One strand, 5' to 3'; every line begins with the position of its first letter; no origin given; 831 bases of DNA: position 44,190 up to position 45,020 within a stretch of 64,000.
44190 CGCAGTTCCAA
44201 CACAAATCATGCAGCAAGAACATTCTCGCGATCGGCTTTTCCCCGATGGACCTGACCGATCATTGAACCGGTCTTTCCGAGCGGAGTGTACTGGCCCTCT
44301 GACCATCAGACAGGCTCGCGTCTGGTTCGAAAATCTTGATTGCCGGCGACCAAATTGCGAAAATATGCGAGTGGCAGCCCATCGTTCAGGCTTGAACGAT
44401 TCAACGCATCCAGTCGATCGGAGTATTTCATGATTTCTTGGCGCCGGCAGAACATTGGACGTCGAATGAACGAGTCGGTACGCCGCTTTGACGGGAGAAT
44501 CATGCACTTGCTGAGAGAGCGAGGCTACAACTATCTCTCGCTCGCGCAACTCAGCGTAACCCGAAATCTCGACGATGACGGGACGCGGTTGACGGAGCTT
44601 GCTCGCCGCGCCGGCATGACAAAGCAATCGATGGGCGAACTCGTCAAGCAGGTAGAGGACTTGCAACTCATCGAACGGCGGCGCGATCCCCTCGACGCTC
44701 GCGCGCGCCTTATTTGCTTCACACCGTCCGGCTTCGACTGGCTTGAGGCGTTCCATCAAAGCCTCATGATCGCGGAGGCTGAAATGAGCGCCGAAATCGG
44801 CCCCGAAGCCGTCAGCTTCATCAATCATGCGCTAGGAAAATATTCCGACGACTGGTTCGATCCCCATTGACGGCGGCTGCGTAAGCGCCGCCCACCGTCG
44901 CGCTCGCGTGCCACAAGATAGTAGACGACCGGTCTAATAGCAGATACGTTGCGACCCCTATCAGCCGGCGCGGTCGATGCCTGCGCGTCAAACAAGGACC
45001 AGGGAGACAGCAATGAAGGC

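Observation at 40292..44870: MarR-controlled operon: SnoaL, LigM-like demethylase with a remodelled pocket, ABM, FMN reductase and a decarboxylase-like aldolase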

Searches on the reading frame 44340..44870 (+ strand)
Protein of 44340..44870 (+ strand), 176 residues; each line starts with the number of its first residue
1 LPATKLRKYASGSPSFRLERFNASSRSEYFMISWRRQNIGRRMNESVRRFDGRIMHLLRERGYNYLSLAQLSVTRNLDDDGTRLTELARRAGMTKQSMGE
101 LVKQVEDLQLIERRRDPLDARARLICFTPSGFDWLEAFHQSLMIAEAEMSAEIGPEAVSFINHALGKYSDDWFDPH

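Call 3: search_protein_families(library=pfam, proteins=[window:44340-44870:+])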
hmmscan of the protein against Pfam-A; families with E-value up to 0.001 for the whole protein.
window:44340-44870:+ (176 aa): 2 families
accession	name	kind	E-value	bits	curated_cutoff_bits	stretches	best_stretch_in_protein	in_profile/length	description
PF12802.13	MarR_2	-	1.2e-07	32.2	27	1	77-122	14-61/61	MarR family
PF01047.28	MarR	-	1.6e-06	28.3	24.6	1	75-121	10-57/59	MarR family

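Call 4: search_protein_families(library=ncbifam, proteins=[window:44340-44870:+])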
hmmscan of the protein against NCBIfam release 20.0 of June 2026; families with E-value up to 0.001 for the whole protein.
window:44340-44870:+ (176 aa): 3 families
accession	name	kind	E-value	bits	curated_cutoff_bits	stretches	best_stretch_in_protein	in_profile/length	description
TIGR02337.1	HpaR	equivalog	8.9e-06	25.6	121.2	1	70-161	30-122/130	homoprotocatechuate degradation operon regulator HpaR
NF052438.1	TransRegRv0880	equivalog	9.4e-06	25.5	220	1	58-137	23-104/143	Rv0880 family HTH-type transcriptional regulator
NF053777.1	Saro0803TransReg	equivalog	0.00038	20.2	200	1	77-156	46-126/140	Saro_0803 family transcriptional regulator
